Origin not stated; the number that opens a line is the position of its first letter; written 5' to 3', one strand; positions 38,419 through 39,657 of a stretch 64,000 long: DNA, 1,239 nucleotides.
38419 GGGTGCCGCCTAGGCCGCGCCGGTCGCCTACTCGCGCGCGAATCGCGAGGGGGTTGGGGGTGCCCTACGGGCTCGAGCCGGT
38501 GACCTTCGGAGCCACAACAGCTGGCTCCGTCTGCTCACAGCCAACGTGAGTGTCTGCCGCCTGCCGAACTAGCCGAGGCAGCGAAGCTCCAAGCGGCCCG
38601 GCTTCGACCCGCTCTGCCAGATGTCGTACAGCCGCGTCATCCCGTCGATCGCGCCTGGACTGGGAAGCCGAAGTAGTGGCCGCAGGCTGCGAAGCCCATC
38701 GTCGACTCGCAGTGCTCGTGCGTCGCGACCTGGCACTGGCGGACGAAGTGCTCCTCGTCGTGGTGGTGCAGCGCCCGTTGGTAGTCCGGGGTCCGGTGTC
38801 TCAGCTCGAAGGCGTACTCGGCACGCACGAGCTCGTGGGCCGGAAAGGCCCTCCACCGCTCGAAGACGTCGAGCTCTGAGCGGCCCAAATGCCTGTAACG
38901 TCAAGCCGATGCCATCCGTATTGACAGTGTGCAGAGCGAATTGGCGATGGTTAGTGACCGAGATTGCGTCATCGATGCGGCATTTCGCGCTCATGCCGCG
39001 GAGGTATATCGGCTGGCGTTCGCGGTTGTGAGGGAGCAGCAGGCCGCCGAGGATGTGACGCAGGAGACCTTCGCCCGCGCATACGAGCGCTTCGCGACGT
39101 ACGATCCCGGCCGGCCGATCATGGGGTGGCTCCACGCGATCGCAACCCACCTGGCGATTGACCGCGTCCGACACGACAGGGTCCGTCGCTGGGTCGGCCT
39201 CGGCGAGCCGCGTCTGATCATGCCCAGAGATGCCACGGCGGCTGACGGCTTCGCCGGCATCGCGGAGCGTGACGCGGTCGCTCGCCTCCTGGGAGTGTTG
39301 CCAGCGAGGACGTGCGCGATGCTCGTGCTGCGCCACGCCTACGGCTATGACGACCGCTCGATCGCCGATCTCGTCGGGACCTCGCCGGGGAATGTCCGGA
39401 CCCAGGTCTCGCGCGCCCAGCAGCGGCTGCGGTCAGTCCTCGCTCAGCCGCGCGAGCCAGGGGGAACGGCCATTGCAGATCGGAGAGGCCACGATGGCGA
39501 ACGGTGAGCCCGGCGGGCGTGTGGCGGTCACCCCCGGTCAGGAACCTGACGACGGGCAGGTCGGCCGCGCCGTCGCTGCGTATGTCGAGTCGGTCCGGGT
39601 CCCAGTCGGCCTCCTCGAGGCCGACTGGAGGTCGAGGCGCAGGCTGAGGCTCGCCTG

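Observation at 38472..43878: Decayed integrative island in tRNA-His, bounded by a degenerate copy of the tRNA 3' half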

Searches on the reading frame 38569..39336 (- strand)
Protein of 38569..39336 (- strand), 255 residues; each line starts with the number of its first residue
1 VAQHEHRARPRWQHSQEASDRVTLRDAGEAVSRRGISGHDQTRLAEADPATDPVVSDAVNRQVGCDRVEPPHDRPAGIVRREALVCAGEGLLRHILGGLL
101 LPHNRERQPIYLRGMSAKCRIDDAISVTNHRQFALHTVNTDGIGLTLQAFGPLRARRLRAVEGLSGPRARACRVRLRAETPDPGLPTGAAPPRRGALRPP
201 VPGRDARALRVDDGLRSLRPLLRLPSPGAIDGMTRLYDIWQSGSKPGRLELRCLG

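Call 9: search_protein_families(library=pfam, proteins=[window:38569-39336:-], max_evalue=0.01)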
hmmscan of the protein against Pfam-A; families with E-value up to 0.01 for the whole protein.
window:38569-39336:- (255 aa): 0 families

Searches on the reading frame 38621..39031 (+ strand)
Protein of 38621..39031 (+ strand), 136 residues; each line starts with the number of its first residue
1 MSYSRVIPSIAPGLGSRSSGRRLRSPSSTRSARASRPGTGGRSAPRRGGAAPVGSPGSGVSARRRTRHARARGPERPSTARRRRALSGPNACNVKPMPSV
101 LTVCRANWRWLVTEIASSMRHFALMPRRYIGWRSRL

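Call 81: search_protein_families(library=pfam, proteins=[window:38621-39031:+], max_evalue=1)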
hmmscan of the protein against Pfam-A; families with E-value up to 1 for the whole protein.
window:38621-39031:+ (136 aa): 1 family
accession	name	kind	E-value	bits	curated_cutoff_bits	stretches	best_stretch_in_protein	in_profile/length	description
PF04484.17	QWRF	-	0.14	12.2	25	1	25-133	52-152/302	QWRF family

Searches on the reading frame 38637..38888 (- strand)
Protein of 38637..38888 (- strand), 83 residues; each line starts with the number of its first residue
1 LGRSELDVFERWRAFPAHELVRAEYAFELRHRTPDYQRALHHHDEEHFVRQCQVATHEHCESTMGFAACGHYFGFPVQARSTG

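Call 81: search_protein_families(library=pfam, proteins=[window:38637-38888:-], max_evalue=1)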
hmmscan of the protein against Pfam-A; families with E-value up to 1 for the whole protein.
window:38637-38888:- (83 aa): 1 family
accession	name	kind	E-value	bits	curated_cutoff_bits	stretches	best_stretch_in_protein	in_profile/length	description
PF02035.20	Coagulin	-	0.0036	17.7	25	1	14-79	48-111/174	Coagulin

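Call 82: search_protein_families(library=phrogs, proteins=[window:38637-38888:-], max_evalue=0.01)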
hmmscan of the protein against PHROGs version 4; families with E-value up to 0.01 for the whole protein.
window:38637-38888:- (83 aa): 0 families
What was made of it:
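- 38637..38888 (-): Small His/Cys-rich ORF (83 aa), divergent from the sigma gene. Function unknown. No significant Pfam or PHROG hit (calls 81, 82).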

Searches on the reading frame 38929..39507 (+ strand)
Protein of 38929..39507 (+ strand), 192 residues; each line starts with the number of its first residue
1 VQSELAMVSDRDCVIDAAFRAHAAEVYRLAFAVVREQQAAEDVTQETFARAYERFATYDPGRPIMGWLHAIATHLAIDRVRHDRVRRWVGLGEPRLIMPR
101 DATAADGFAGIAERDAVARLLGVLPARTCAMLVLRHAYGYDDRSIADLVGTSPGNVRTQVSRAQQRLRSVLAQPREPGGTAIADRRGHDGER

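Call 9: search_protein_families(library=pfam, proteins=[window:38929-39507:+], max_evalue=0.01)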
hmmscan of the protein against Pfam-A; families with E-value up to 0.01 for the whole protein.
window:38929-39507:+ (192 aa): 3 families
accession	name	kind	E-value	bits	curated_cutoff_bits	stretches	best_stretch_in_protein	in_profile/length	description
PF04542.20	Sigma70_r2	-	2.4e-14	53.3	24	1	19-83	2-68/71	Sigma-70 region 2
PF08281.18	Sigma70_r4_2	-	6.9e-08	32.5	25.7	1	115-166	2-53/54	Sigma-70, region 4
PF04545.22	Sigma70_r4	-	0.0057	16.6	24.1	0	120-168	1-49/50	Sigma-70, region 4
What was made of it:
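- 38929..39507 (+): ECF (group IV) sigma factor, apparently intact. Pfam Sigma70_r2 and Sigma70_r4_2 (call 9).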

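Call 66: search_protein_families(library=ncbifam, proteins=[window:38929-39507:+], max_evalue=0.01)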
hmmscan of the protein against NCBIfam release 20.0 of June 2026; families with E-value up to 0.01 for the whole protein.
window:38929-39507:+ (192 aa): 83 families (the best 25 are shown)
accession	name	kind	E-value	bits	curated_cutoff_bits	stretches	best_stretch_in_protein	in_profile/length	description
TIGR02983.1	SigE-fam_strep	subfamily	8.1e-26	90.8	141.55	1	16-173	9-160/162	SigE family RNA polymerase sigma factor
NF007229.0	PRK09647.1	equivalog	2.2e-24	86.1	265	1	19-176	50-207/220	RNA polymerase sigma factor SigE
NF058625.1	sigma_PG0214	equivalog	1.1e-18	67.5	130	1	24-173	15-163/170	GFO_1088 family ECF-type sigma factor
NF008888.0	PRK11922.1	equivalog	3.8e-18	66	204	1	15-173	32-198/231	RNA polymerase sigma factor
TIGR02989.1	Sig-70_gvs1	subfamily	4.2e-18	65.8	124.55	1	18-168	6-155/158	RNA polymerase sigma-70 factor, Rhodopirellula/Verrucomicrobium family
NF007223.0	PRK09641.1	equivalog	4.3e-18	65.8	209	1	23-171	28-184/187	RNA polymerase sigma factor SigW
TIGR02950.1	SigM_subfam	subfamily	1.3e-17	64.1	147.95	1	15-170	2-157/159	RNA polymerase sigma factor, SigM family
NF004113.0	PRK05602.1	equivalog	1.6e-17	63.9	208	1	20-175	52-205/211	RNA polymerase sigma factor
NF007225.0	PRK09643.1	equivalog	2.8e-17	63.1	190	1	15-181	29-192/204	RNA polymerase sigma factor SigM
TIGR02948.1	SigW_bacill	equivalog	1.6e-16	61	243.1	1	24-171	29-184/187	RNA polymerase sigma factor SigW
TIGR02937.1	sigma70-ECF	superfamily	1.9e-16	60.2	42.9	1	16-170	4-164/165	sigma-70 family RNA polymerase sigma factor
TIGR02957.1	SigX4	subfamily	7.4e-16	58.2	323.25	1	18-170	2-155/281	RNA polymerase sigma-70 factor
NF009166.1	PRK12513.1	equivalog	7.9e-16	58.3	206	1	16-173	25-188/193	RNA polymerase sigma factor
TIGR02985.1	Sig70_bacteroi1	subfamily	2.7e-15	57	126.4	1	17-170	5-161/162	RNA polymerase sigma-70 factor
NF007216.0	PRK09638.1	equivalog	3.8e-15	56.1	194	1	17-172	22-175/180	RNA polymerase sigma factor SigY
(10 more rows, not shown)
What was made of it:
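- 38929..39507 (+): TIGR02937 above its cutoff (call 66).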

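Call 82: search_protein_families(library=phrogs, proteins=[window:38929-39507:+], max_evalue=0.01)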
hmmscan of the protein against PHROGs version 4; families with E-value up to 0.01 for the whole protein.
window:38929-39507:+ (192 aa): 2 families
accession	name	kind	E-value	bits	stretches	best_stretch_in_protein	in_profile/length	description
phrog_1740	-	transcription regulation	9.7e-15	55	1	16-171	59-216/567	RNA polymerase sigma factor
phrog_79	-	transcription regulation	0.0015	19.3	1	115-173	81-139/156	anti-termination protein Q-like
